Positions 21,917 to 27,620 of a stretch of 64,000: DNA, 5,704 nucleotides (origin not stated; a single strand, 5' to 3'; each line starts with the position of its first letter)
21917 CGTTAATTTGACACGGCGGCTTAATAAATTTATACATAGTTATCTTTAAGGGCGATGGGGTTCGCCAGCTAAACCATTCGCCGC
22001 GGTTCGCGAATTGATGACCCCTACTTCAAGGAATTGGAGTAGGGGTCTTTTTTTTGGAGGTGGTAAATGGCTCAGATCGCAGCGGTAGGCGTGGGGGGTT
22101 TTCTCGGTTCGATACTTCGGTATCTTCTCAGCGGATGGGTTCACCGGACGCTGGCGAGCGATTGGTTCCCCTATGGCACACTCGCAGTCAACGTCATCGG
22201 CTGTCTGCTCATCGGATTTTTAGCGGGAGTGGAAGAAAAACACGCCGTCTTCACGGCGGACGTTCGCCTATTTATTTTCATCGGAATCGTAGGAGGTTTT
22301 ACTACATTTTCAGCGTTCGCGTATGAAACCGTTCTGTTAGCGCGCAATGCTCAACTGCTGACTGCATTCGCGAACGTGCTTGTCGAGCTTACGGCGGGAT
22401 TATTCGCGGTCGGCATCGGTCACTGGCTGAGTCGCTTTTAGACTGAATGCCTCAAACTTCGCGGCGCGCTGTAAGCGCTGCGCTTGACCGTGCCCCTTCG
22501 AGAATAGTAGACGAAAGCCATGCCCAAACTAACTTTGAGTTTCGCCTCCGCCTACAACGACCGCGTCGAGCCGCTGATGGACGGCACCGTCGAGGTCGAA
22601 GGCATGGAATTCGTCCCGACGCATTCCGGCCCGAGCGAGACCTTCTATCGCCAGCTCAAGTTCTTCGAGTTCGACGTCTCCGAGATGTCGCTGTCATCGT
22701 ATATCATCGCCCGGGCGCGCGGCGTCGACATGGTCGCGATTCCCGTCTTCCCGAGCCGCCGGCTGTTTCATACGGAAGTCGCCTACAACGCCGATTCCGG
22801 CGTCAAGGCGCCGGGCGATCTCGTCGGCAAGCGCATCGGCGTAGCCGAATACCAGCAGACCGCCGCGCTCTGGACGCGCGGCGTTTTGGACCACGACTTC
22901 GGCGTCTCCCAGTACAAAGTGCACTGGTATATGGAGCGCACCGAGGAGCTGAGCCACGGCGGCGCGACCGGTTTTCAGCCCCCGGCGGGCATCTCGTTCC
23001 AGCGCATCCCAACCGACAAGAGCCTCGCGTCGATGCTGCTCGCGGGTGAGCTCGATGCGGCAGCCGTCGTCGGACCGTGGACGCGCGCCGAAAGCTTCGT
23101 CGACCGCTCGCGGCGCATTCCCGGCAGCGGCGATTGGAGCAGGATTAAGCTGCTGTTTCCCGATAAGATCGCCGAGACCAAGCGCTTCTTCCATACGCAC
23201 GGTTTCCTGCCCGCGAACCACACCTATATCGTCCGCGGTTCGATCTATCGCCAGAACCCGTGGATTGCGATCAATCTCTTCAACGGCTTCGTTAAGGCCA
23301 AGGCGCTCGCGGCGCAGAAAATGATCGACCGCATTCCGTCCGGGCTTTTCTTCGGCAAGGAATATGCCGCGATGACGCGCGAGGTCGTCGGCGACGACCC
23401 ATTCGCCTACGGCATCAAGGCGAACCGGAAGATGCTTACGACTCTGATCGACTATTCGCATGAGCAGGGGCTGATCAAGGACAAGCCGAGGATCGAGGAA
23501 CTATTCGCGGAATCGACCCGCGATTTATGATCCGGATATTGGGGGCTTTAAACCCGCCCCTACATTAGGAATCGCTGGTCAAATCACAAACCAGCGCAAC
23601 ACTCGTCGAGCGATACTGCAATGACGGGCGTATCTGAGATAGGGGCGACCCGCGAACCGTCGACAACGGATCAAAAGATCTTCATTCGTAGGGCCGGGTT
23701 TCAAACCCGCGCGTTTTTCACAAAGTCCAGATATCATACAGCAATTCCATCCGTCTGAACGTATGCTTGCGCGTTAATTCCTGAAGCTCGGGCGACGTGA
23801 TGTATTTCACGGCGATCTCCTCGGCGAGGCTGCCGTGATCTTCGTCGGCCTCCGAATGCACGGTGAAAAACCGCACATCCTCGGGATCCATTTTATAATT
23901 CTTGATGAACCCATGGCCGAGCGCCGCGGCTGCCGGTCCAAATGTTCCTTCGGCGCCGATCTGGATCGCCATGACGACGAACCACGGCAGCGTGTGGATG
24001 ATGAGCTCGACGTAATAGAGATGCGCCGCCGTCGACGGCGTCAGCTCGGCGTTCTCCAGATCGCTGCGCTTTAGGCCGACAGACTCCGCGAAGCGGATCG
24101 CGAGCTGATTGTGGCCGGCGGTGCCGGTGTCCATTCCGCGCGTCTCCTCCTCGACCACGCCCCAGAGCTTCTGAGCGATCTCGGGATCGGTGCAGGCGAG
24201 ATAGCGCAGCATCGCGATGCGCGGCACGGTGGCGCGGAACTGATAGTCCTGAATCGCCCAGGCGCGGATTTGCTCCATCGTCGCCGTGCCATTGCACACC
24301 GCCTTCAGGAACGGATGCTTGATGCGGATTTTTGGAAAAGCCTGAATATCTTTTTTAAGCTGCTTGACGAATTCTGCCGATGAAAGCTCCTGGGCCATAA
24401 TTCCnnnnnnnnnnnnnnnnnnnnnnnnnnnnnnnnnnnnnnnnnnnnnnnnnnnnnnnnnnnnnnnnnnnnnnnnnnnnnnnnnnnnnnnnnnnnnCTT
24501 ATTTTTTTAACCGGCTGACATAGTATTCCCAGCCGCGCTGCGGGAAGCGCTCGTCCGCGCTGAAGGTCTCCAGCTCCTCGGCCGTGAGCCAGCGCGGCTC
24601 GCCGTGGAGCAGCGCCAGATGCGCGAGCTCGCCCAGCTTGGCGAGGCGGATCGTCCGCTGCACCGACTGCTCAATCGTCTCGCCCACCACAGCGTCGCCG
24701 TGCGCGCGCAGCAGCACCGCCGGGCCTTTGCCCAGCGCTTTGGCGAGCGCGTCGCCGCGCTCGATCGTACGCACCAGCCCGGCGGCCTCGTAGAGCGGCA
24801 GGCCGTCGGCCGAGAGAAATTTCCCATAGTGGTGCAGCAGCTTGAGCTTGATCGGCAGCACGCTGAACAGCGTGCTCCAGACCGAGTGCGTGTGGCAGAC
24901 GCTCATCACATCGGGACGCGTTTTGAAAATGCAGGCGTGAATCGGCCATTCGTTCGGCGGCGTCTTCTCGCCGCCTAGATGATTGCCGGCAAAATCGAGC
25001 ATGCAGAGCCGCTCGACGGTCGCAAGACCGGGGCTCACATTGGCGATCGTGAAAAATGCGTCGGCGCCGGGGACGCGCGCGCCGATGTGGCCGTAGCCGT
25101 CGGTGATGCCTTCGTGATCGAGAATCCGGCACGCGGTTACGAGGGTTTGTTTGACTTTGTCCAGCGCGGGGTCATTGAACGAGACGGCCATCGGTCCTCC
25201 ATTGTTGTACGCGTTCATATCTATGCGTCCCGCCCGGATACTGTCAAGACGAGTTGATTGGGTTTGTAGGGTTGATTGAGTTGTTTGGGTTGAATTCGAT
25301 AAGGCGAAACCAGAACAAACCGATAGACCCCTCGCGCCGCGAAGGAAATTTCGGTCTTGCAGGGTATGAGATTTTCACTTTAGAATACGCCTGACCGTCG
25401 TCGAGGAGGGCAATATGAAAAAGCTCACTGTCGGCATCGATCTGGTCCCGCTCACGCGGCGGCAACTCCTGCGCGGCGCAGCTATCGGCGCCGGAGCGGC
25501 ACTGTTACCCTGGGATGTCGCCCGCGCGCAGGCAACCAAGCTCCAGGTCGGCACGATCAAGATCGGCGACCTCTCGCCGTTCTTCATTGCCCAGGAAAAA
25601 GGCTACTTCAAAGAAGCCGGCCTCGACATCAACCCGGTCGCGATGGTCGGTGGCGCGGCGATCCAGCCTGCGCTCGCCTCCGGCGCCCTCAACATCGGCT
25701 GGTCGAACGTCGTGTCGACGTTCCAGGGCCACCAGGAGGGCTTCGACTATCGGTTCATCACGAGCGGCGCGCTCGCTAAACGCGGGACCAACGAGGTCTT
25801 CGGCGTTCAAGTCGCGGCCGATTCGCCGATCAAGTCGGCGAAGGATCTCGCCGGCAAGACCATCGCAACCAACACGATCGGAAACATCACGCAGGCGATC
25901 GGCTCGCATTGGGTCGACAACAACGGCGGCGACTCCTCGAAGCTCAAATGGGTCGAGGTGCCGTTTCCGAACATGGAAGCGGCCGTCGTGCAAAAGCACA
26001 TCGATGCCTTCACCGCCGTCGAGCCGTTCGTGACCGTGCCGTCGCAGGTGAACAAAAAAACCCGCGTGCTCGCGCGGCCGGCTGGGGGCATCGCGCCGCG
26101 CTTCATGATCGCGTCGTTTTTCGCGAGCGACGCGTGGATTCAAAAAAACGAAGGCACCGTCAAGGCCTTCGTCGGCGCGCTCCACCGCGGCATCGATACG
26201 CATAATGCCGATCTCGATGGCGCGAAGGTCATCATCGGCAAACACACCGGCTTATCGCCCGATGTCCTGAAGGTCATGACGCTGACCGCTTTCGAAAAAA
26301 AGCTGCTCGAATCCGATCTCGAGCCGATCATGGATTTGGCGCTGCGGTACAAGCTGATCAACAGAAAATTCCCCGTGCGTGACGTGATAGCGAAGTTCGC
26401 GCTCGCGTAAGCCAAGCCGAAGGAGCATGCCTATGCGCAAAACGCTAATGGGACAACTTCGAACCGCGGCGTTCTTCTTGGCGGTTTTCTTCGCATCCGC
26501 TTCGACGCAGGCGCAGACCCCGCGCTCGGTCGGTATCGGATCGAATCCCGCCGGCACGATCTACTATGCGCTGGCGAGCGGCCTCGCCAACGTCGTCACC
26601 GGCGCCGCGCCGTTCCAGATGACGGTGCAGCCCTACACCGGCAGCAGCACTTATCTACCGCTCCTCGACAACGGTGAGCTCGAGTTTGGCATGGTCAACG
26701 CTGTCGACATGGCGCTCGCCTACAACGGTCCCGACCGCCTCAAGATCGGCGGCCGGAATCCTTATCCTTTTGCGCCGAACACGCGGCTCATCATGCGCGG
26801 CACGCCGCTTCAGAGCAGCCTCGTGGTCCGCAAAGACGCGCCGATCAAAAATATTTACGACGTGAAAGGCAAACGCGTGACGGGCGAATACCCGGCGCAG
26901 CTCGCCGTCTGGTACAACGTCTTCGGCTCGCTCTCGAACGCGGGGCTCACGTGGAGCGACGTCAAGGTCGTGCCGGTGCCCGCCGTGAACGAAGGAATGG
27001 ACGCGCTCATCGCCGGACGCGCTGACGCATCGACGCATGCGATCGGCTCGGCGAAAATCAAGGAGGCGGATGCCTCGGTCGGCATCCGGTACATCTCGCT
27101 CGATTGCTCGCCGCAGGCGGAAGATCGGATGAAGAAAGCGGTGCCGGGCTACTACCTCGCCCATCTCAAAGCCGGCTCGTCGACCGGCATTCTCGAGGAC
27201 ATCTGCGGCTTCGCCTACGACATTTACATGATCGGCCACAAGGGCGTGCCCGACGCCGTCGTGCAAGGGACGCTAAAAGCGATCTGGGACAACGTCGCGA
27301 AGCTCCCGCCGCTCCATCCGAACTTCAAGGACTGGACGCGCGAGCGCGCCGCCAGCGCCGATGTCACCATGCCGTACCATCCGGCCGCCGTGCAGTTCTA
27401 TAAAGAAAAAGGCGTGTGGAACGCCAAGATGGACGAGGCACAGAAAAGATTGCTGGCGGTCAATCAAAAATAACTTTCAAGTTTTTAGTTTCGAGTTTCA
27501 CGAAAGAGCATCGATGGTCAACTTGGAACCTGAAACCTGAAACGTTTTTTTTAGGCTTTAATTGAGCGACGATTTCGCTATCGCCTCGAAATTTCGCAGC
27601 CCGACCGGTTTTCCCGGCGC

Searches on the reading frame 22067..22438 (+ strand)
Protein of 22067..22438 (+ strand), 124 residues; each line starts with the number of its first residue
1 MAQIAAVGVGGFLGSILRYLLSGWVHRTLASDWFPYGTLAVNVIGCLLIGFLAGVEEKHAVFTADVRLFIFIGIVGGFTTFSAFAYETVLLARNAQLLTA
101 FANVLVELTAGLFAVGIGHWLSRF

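Call 61: search_protein_families(library=pfam, proteins=[window:22067-22438:+], max_evalue=0.001)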
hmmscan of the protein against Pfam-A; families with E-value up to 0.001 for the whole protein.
window:22067-22438:+ (124 aa): 1 family
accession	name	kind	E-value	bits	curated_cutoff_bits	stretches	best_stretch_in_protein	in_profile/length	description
PF02537.21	CRCB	-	3.4e-28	98.4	32.9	1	6-118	2-102/103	CrcB-like protein, Camphor Resistance (CrcB)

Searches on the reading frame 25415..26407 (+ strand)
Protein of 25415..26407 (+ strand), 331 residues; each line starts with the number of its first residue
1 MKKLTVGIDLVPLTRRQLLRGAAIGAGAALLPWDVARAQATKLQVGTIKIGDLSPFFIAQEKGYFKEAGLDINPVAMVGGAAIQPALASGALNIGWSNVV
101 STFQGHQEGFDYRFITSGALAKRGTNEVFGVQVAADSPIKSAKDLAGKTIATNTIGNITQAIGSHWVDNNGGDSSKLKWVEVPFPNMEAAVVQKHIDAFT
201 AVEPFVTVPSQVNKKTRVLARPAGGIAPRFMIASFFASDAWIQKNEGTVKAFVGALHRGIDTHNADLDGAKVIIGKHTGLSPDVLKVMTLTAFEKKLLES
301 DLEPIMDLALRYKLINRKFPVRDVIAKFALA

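Call 59: search_protein_families(library=ncbifam, proteins=[window:25415-26407:+], max_evalue=1e-10)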
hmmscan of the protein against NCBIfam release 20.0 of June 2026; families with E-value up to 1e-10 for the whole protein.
window:25415-26407:+ (331 aa): 1 family
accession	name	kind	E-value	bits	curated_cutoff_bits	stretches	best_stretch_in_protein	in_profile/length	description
TIGR01728.1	SsuA_fam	subfamily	5.1e-22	78.4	163.5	1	44-286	2-239/290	aliphatic sulfonate ABC transporter substrate-binding protein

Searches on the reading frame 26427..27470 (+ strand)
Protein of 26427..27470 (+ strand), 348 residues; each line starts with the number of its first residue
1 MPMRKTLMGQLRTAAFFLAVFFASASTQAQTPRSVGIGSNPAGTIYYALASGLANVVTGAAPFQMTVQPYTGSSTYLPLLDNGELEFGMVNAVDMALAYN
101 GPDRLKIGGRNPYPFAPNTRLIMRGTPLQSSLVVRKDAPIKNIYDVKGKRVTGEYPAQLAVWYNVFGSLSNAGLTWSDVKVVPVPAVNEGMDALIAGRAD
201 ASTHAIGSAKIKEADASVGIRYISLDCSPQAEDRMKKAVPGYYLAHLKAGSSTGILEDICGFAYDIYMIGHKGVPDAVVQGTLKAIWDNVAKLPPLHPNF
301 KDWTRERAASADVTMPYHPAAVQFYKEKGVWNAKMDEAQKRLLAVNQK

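Call 59: search_protein_families(library=ncbifam, proteins=[window:26427-27470:+], max_evalue=1e-10)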
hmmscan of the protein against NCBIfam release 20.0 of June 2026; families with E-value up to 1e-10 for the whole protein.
window:26427-27470:+ (348 aa): 1 family
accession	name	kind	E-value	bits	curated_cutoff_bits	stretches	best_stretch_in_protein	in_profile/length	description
TIGR02122.1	TRAP_TAXI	subfamily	7e-43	146.7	84.35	1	3-329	1-320/320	TAXI family TRAP transporter solute-binding subunit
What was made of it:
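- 26427..27473 (+): TAXI-family TRAP solute-binding subunit. TIGR02122 scores 146.7 against a cutoff of 84.35 (call 59).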
